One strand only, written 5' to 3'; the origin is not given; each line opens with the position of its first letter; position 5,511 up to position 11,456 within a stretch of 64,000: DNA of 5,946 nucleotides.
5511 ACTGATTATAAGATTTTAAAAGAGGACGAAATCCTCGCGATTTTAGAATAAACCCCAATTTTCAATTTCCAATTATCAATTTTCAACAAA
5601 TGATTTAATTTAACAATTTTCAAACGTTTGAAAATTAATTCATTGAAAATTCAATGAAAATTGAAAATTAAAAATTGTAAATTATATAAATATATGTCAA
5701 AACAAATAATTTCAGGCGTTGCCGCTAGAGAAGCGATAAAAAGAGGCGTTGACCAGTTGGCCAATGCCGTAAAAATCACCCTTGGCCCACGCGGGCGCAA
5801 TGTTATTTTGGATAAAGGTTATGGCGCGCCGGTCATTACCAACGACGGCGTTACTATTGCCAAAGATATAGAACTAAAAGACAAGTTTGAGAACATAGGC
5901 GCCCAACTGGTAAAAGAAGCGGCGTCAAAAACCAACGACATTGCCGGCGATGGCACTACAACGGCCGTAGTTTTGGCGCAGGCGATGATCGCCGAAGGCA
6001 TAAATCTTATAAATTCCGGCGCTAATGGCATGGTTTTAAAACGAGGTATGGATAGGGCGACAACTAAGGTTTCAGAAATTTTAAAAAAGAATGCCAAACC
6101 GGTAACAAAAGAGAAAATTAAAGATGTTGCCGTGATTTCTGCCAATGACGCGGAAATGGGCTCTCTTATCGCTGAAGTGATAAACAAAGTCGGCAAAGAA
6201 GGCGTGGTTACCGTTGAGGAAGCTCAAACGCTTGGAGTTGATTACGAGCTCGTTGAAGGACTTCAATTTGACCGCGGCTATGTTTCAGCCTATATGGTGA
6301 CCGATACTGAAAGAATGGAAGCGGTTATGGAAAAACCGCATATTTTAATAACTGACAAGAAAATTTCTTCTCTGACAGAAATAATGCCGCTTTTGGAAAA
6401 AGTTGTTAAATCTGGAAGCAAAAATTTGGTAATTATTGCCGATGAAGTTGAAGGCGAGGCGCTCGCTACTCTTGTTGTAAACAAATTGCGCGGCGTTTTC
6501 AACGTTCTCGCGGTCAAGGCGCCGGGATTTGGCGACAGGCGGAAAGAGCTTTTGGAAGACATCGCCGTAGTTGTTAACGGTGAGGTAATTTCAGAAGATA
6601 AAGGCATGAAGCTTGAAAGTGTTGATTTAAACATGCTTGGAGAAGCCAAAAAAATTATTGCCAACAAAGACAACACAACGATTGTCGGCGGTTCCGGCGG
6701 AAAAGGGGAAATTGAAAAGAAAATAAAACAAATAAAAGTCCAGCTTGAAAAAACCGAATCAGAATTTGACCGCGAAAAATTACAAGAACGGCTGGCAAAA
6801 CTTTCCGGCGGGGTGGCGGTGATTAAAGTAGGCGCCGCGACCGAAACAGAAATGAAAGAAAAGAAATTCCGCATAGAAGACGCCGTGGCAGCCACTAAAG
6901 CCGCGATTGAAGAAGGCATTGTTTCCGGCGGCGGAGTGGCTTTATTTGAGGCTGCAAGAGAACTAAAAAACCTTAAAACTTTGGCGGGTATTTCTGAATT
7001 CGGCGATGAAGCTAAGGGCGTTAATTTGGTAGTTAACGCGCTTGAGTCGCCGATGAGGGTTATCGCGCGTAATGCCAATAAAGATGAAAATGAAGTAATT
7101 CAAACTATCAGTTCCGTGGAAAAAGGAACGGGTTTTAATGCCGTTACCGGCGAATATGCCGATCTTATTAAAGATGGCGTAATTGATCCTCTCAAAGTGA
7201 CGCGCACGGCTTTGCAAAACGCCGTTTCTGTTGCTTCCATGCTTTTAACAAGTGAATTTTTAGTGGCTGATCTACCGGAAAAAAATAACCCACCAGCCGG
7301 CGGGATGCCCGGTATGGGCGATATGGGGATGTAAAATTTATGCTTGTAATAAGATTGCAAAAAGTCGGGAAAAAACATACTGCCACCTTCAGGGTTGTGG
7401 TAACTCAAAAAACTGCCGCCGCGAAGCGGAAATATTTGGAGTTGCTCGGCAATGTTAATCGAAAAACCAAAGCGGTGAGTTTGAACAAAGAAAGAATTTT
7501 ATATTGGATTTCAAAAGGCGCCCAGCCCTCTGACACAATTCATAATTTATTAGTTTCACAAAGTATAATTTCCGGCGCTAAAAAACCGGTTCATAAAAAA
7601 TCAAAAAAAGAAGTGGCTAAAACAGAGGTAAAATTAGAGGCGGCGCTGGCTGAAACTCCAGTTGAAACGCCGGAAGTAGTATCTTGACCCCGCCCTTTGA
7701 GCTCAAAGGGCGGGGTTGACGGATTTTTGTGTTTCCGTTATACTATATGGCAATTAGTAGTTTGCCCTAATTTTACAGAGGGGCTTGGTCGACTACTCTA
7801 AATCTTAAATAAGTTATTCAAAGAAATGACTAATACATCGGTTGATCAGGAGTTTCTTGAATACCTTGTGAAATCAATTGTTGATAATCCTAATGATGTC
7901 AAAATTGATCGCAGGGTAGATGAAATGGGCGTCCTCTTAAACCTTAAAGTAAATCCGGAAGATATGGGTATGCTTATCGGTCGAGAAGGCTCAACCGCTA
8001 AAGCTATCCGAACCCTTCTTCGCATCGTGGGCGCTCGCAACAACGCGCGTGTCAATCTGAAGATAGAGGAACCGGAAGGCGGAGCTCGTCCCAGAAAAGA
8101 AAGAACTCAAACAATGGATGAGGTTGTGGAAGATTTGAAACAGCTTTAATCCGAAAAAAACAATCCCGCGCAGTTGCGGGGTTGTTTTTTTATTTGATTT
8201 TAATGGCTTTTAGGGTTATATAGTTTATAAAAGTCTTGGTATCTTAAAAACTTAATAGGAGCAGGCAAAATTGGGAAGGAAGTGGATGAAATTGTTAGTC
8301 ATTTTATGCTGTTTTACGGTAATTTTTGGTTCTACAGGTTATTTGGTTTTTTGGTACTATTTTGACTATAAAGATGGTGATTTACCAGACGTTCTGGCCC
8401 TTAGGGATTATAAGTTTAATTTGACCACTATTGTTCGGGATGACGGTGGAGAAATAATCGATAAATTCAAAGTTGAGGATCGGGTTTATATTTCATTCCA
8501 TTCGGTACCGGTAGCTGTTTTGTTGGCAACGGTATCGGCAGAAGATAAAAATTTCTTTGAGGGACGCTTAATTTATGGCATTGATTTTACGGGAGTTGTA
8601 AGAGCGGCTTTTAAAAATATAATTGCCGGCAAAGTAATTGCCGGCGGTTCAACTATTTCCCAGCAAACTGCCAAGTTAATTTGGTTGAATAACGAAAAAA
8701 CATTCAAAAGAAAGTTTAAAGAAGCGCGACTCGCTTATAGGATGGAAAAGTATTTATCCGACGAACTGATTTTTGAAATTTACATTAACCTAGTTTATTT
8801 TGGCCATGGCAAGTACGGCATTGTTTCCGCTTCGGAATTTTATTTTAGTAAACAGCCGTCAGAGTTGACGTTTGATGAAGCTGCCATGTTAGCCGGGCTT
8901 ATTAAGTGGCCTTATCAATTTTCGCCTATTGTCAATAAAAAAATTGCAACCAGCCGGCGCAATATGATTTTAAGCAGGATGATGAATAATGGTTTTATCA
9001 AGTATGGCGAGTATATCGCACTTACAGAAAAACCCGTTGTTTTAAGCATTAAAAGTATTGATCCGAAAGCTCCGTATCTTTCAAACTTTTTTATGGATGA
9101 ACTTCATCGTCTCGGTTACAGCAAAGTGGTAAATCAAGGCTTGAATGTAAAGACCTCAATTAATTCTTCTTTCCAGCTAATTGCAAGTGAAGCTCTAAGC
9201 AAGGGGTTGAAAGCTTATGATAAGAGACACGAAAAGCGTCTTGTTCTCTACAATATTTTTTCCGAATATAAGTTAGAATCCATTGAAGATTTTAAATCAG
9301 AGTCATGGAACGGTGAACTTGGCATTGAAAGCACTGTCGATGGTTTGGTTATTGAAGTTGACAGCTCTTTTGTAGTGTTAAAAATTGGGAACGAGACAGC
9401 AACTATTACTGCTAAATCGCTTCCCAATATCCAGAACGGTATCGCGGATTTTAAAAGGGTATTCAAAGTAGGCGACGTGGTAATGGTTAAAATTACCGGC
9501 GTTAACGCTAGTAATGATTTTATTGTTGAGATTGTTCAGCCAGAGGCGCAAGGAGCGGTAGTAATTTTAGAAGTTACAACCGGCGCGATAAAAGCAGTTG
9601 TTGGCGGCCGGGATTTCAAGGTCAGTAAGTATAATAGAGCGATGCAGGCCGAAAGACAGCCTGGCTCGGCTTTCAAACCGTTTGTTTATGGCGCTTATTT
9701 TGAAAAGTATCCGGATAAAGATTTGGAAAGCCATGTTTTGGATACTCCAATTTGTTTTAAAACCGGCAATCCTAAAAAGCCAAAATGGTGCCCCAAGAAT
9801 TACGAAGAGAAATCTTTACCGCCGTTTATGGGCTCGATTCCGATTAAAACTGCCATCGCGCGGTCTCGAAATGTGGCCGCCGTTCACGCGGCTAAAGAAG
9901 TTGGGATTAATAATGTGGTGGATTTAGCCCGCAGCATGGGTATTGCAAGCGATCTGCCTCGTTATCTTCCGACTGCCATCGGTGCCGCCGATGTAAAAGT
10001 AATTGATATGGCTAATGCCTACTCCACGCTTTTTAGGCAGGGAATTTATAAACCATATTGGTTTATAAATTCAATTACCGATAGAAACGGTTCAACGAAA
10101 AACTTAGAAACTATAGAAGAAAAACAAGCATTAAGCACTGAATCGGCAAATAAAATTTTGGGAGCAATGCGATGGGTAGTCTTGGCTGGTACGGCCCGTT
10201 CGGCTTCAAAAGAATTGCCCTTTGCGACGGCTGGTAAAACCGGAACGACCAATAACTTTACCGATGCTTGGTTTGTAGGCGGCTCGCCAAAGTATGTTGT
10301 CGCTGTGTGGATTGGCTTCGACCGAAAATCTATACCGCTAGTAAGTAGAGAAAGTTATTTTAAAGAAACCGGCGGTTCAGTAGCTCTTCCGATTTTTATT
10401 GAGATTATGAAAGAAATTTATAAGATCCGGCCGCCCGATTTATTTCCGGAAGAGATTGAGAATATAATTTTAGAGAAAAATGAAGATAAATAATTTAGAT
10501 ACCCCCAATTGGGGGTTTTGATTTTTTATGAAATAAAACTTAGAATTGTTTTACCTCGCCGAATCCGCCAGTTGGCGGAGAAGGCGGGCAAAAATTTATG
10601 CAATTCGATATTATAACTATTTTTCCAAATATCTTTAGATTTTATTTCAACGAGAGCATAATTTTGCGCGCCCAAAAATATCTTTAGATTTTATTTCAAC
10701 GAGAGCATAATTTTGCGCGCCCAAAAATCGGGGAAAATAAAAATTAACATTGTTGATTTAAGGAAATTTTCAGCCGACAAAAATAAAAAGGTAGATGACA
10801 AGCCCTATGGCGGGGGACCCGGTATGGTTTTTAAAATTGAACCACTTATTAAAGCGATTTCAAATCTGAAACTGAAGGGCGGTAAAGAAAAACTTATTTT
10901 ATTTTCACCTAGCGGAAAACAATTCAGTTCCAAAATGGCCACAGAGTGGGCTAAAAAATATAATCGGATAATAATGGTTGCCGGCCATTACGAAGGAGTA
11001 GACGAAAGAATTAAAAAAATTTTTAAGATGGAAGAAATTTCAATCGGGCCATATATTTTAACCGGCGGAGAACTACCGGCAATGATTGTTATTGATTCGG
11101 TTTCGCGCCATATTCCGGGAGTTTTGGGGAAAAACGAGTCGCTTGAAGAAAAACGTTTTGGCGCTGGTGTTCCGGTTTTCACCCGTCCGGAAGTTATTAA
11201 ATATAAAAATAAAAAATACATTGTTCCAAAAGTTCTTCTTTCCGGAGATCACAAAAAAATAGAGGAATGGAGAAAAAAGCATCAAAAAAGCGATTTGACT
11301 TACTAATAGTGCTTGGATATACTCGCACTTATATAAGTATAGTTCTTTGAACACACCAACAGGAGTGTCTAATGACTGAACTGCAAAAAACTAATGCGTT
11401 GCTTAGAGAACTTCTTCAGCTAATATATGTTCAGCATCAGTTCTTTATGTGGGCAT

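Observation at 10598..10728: Perfect 49-bp tandem duplication frameshifts the essential trmD gene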

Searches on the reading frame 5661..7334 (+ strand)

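Call 7: search_protein_families(library=pfam, proteins=[window:5661-7334:+])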
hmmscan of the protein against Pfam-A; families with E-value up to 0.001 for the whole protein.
window:5661-7334:+ (557 aa): 1 family
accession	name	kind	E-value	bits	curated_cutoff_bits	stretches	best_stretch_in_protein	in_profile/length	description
PF00118.29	Cpn60_TCP1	-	2.1e-69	234.9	34.3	1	33-532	1-483/490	TCP-1/cpn60 chaperonin family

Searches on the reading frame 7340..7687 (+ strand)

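Call 7: search_protein_families(library=pfam, proteins=[window:7340-7687:+])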
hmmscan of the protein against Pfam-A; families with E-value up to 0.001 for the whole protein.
window:7340-7687:+ (115 aa): 1 family
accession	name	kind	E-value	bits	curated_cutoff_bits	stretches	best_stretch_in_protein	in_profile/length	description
PF00886.24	Ribosomal_S16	-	4.1e-14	52.7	27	1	9-64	2-62/62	Ribosomal protein S16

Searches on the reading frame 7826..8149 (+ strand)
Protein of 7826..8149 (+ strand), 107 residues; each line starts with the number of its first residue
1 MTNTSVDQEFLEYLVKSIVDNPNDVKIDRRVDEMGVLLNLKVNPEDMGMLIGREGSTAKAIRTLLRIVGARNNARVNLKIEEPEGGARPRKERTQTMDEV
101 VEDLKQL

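Call 7: search_protein_families(library=pfam, proteins=[window:7826-8149:+])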
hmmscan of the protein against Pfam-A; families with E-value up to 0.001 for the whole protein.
window:7826-8149:+ (107 aa): 2 families
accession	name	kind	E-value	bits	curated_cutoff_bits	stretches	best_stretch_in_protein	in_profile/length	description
PF13083.13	KH_KhpA-B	-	1.3e-22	79.9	32.1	1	8-80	1-73/73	KhpA/KhpB, KH domain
PF07650.23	KH_2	-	8.1e-05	22.8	22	1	38-82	27-72/78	KH domain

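Call 15: find_encoding_contigs(protein=window:7826-8149:+, flank=5000, max_places=10)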
Protein window:7826-8149:+ (107 aa): 1 contig read that carries it; 1 place shown.
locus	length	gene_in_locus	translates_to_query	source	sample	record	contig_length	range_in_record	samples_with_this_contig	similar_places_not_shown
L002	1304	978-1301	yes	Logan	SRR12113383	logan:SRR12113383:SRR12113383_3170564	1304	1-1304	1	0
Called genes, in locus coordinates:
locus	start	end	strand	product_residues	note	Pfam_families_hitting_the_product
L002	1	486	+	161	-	?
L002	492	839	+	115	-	PF00886:Ribosomal_S16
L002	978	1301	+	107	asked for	PF13083:KH_KhpA-B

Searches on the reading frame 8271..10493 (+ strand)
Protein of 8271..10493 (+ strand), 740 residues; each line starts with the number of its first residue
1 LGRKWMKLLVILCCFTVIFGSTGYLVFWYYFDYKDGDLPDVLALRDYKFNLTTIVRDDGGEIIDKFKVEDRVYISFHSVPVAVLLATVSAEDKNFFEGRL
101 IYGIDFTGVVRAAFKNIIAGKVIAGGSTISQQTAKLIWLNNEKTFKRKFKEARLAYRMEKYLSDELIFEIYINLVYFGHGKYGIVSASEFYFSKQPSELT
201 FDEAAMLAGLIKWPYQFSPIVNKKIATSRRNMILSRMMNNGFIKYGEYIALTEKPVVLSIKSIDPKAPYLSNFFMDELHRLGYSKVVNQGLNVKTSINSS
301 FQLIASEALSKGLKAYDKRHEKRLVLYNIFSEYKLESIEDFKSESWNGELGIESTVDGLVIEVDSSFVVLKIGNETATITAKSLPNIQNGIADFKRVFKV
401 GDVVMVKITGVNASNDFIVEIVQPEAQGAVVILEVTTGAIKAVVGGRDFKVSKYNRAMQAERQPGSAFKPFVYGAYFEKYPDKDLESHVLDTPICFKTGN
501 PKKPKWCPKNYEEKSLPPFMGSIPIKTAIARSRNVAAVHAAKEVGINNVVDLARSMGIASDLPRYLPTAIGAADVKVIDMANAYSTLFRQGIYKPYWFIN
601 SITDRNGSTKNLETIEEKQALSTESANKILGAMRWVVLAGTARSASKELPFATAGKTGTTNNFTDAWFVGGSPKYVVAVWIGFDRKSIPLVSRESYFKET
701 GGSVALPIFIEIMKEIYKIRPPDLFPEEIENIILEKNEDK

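Call 7: search_protein_families(library=pfam, proteins=[window:8271-10493:+])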
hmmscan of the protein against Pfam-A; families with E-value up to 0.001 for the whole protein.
window:8271-10493:+ (740 aa): 2 families
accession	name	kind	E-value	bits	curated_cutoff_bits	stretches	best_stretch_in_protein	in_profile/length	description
PF00912.28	Transgly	-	1.8e-51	174.5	27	1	60-237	2-177/178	Transglycosylase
PF00905.27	Transpeptidase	-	5.8e-24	85.2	22.1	1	428-713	1-298/299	Penicillin binding protein transpeptidase domain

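Call 31: find_encoding_contigs(protein=window:8271-10493:+, flank=3000, max_places=10)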
Protein window:8271-10493:+ (740 aa): 3 contigs read that carry it; 3 places shown.
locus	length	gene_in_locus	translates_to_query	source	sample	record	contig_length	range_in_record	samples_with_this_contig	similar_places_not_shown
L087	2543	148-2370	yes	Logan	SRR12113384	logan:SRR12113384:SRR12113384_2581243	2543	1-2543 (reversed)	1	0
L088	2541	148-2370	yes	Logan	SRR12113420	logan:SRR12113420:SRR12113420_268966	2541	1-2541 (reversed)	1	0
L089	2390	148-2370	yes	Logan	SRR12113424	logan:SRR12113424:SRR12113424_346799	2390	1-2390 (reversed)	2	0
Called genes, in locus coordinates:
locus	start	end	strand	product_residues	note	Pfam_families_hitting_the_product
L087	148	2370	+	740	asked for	PF00912:Transgly, PF00905:Transpeptidase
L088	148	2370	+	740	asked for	PF00912:Transgly, PF00905:Transpeptidase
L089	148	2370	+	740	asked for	PF00912:Transgly, PF00905:Transpeptidase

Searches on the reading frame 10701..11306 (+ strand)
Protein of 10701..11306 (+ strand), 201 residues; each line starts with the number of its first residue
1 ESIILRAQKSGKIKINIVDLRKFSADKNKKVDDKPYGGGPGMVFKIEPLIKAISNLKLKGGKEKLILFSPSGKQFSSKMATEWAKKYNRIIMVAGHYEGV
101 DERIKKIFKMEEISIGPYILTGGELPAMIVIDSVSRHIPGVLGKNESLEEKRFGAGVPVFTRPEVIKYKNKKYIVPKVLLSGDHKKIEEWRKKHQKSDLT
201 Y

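Call 7: search_protein_families(library=pfam, proteins=[window:10713-11306:+])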
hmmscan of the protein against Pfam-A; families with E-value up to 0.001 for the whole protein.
window:10713-11306:+ (197 aa): 1 family
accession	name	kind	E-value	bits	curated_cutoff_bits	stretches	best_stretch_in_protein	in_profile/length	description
PF01746.26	tRNA_m1G_MT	-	3.6e-49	167.6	27.3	1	2-192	3-187/195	tRNA (Guanine-1)-methyltransferase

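Call 8: search_protein_families(library=ncbifam, proteins=[window:10713-11306:+])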
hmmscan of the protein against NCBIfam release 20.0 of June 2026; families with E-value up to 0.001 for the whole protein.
window:10713-11306:+ (197 aa): 2 families
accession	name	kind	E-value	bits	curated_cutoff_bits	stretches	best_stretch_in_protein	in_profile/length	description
NF000648.1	PRK00026.1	equivalog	4.6e-66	222.1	220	1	2-192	24-210/221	tRNA (guanosine(37)-N1)-methyltransferase TrmD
TIGR00088.1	trmD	equivalog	6.4e-64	215.4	195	1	2-192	24-210/233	tRNA (guanosine(37)-N1)-methyltransferase TrmD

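Call 9: find_encoding_contigs(protein=window:10713-11306:+, flank=3000, max_places=10)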
Protein window:10713-11306:+ (197 aa): no gene with exactly this product is on record in the collection.

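Call 36: find_encoding_contigs(protein=window:10701-11306:+, flank=3000, max_places=10)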
Protein window:10701-11306:+ (201 aa): no gene with exactly this product is on record in the collection.
